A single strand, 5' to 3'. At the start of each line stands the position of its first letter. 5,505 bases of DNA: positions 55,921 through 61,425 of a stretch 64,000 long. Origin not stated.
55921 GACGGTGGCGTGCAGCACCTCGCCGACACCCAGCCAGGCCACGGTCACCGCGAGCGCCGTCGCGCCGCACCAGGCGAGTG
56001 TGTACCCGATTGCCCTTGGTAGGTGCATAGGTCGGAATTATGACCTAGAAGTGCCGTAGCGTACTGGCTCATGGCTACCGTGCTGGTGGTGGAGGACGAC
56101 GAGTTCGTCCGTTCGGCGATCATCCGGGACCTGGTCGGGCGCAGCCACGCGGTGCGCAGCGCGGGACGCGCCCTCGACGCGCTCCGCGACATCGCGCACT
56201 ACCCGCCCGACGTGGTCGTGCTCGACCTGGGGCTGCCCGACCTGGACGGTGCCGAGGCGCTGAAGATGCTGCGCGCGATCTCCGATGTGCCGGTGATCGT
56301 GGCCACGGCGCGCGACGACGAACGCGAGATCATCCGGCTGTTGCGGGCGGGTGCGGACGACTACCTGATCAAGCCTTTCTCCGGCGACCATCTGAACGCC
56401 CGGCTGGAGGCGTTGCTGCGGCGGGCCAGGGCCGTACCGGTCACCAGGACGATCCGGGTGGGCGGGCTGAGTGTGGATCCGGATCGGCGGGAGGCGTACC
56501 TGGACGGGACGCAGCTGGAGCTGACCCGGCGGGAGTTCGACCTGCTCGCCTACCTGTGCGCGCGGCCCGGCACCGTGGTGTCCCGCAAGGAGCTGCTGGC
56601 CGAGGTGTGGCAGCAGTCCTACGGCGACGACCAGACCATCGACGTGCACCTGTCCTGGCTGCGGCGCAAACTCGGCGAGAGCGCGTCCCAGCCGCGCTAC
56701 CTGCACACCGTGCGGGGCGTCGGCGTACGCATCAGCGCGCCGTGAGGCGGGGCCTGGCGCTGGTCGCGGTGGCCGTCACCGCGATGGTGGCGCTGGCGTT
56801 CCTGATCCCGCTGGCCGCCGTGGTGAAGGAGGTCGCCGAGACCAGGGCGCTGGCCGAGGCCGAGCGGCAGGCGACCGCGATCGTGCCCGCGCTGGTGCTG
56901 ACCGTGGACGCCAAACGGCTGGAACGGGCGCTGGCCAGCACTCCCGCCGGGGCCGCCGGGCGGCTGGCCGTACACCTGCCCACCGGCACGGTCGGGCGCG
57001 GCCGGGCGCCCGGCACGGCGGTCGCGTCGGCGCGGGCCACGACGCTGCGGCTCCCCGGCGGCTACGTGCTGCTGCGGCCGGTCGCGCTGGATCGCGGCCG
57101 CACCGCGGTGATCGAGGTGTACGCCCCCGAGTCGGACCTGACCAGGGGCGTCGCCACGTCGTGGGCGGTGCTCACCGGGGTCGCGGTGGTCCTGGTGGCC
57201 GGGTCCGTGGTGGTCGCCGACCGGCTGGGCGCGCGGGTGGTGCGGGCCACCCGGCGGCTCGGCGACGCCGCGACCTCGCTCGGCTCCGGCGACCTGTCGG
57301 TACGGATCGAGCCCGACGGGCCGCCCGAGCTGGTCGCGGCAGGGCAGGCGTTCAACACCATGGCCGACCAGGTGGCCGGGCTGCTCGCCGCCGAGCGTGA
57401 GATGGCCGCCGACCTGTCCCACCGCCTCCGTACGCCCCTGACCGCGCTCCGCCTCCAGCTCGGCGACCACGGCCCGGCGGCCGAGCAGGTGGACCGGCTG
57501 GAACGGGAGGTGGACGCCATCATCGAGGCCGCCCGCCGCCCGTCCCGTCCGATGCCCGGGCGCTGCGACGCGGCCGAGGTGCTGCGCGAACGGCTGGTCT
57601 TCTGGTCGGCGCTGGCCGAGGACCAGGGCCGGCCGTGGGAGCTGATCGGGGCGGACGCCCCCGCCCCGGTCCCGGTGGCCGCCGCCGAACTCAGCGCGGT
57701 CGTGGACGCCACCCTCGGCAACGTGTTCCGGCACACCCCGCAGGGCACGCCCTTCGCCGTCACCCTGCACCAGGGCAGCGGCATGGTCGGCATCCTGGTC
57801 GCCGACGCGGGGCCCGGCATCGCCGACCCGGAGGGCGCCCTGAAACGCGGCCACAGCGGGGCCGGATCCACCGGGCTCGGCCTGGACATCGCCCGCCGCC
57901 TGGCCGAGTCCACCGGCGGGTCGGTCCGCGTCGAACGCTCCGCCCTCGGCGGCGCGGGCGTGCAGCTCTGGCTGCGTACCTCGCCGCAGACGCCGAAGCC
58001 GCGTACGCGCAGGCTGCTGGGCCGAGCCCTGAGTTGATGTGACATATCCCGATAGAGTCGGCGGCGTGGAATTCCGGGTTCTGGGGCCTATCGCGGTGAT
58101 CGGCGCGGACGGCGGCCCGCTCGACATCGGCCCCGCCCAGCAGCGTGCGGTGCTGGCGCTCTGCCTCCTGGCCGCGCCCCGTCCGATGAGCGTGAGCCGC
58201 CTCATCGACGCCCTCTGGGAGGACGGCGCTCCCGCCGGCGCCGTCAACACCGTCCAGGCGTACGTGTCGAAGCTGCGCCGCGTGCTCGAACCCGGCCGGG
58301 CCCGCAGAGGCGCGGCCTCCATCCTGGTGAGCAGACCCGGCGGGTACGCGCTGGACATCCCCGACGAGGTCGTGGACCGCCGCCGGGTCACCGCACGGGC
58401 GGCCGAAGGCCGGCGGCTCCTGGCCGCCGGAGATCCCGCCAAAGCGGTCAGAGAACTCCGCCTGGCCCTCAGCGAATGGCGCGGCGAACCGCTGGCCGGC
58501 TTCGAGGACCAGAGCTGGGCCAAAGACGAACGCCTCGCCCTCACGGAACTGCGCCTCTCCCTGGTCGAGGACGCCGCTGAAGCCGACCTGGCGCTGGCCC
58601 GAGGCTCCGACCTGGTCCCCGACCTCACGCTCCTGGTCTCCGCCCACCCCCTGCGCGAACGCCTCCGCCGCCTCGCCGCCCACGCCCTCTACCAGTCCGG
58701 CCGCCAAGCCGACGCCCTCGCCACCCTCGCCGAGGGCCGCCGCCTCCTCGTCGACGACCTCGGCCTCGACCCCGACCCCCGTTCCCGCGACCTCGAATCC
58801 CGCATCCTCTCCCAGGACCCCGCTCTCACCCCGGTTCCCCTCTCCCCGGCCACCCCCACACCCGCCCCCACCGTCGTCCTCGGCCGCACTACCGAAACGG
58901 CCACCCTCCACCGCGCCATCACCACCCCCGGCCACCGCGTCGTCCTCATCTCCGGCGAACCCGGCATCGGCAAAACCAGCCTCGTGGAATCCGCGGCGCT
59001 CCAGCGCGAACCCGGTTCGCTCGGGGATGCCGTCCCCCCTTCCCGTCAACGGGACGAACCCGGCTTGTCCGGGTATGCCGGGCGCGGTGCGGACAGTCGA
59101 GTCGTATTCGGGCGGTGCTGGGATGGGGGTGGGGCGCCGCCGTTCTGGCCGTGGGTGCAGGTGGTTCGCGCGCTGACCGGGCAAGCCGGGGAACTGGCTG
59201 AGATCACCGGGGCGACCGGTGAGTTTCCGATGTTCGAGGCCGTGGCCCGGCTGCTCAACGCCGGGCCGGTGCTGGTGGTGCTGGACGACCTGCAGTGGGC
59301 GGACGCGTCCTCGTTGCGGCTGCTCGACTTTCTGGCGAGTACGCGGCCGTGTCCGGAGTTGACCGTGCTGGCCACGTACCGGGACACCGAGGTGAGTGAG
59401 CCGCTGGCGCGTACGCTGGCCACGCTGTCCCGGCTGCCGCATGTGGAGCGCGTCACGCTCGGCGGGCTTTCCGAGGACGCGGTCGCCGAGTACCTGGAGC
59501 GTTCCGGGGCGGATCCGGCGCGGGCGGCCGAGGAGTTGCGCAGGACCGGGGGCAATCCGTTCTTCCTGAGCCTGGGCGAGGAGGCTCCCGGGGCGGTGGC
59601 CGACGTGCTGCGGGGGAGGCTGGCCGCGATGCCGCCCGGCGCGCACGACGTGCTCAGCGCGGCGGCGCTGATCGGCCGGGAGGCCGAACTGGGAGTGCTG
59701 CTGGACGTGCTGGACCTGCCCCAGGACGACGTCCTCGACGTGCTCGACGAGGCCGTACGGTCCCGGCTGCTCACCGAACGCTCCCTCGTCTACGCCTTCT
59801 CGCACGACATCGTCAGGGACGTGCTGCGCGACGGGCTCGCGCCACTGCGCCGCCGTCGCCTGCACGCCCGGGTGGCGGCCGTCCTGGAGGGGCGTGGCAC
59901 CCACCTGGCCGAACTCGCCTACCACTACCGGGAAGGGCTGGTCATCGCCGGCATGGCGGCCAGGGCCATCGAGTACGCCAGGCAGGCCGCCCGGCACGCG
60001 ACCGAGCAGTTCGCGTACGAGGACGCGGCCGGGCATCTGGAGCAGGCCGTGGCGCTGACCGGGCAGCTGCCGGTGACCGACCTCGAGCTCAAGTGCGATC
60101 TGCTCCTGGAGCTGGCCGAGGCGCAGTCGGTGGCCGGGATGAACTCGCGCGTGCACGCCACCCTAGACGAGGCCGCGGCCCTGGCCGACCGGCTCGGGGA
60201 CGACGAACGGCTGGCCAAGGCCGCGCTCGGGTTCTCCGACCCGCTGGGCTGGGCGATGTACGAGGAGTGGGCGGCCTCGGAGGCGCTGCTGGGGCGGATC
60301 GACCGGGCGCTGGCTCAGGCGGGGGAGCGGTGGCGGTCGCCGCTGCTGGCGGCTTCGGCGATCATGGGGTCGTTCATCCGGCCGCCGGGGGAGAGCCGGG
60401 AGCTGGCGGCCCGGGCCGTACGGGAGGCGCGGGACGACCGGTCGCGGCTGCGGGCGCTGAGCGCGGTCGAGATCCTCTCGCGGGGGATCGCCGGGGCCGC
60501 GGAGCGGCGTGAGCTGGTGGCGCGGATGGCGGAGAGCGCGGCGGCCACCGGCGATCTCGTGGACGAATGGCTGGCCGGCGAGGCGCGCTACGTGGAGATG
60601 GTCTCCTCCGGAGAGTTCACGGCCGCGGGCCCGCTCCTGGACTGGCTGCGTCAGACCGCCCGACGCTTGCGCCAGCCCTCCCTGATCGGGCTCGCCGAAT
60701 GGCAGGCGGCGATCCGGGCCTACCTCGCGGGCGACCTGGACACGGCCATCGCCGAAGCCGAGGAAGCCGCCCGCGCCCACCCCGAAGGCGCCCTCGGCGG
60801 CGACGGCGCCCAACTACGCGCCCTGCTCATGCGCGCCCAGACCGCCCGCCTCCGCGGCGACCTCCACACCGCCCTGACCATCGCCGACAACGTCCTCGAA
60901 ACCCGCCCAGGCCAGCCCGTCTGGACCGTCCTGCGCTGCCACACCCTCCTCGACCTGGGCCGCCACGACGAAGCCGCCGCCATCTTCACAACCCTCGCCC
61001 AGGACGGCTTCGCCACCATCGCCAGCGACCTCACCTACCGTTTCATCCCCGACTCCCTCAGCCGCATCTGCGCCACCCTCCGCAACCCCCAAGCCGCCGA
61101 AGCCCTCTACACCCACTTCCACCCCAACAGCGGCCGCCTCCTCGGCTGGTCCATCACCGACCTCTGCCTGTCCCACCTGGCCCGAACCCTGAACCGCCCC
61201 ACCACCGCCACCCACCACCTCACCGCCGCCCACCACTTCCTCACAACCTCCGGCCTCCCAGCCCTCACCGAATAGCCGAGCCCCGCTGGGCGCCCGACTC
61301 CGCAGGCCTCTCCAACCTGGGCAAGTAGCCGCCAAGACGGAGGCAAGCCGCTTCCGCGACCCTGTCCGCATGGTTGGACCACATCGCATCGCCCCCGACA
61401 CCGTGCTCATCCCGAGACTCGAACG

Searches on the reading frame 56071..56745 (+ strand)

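Call 72: search_protein_families(library=pfam, proteins=[window:56071-56745:+], max_evalue=0.001)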
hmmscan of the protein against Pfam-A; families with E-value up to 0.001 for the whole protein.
window:56071-56745:+ (224 aa): 2 families
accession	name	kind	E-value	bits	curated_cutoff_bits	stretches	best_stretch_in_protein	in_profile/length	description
PF00486.34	Trans_reg_C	-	2.8e-26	91.8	26.2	1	146-220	1-76/77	Transcriptional regulatory protein, C terminal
PF00072.30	Response_reg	-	7.3e-24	84.5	30.2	1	4-112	1-110/111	Response regulator receiver domain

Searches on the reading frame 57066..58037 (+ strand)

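Call 72: search_protein_families(library=pfam, proteins=[window:57066-58037:+], max_evalue=0.001)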
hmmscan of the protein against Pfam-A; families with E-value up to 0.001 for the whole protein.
window:57066-58037:+ (323 aa): 4 families
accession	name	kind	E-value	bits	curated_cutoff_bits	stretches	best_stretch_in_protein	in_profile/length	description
PF02518.31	HATPase_c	-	2.6e-12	47.6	26.4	1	208-305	5-109/111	Histidine kinase-, DNA gyrase B-, and HSP90-like ATPase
PF00672.30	HAMP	-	1.1e-10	42.1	25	1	54-103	2-51/53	HAMP domain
PF00512.31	HisKA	-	5.7e-06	26.7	26.9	1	110-133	2-25/66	His Kinase A (phospho-acceptor) domain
PF13581.12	HATPase_c_2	-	1.3e-05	25.7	27.4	1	217-288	40-113/127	Histidine kinase-like ATPase domain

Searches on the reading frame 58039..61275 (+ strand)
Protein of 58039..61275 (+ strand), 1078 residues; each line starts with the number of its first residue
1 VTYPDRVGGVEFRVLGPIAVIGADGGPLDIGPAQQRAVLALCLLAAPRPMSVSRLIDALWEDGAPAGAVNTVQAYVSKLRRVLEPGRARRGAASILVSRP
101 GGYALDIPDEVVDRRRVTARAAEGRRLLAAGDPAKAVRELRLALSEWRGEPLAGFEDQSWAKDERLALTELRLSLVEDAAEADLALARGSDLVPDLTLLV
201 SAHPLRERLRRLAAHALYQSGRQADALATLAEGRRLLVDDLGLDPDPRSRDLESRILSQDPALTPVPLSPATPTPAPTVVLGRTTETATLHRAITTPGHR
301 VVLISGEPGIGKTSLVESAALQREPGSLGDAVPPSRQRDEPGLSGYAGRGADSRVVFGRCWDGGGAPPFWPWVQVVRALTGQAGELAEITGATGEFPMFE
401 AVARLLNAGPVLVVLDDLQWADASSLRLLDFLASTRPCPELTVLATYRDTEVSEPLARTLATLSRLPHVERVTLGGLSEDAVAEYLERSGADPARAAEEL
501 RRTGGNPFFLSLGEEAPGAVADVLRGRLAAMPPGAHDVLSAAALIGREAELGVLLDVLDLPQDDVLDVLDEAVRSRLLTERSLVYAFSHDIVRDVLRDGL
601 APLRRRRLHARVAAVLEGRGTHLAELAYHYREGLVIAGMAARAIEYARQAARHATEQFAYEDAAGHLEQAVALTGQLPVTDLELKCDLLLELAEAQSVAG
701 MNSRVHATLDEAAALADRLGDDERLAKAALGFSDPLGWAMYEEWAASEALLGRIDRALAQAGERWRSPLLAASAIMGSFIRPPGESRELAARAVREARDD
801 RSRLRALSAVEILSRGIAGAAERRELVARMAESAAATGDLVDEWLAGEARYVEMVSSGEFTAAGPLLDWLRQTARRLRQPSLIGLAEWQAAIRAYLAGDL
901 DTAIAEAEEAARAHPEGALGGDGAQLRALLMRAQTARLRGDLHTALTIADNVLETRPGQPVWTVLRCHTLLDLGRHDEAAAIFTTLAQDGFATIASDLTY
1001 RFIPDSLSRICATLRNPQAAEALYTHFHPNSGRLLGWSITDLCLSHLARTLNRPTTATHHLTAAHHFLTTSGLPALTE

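Call 72: search_protein_families(library=pfam, proteins=[window:58039-61275:+], max_evalue=0.001)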
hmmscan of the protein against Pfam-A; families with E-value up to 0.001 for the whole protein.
window:58039-61275:+ (1078 aa): 6 families
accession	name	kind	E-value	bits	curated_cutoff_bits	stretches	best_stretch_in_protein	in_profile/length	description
PF03704.23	BTAD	-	3.6e-37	128.4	22.1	1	112-257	1-146/146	Bacterial transcriptional activator domain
PF13191.12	AAA_16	-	7.1e-15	56.3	32.6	1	280-437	2-160/167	AAA ATPase domain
PF05729.18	NACHT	-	2.8e-07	30.9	26.7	0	405-489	77-163/167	NACHT domain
PF00486.34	Trans_reg_C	-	2.9e-07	30.9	26.2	1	34-105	9-77/77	Transcriptional regulatory protein, C terminal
PF13401.12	AAA_22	-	7.3e-06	26.8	27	1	299-431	5-106/130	AAA domain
PF20720.3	nSTAND3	-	0.00066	19.8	27.2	0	299-322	17-40/155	Novel STAND NTPase 3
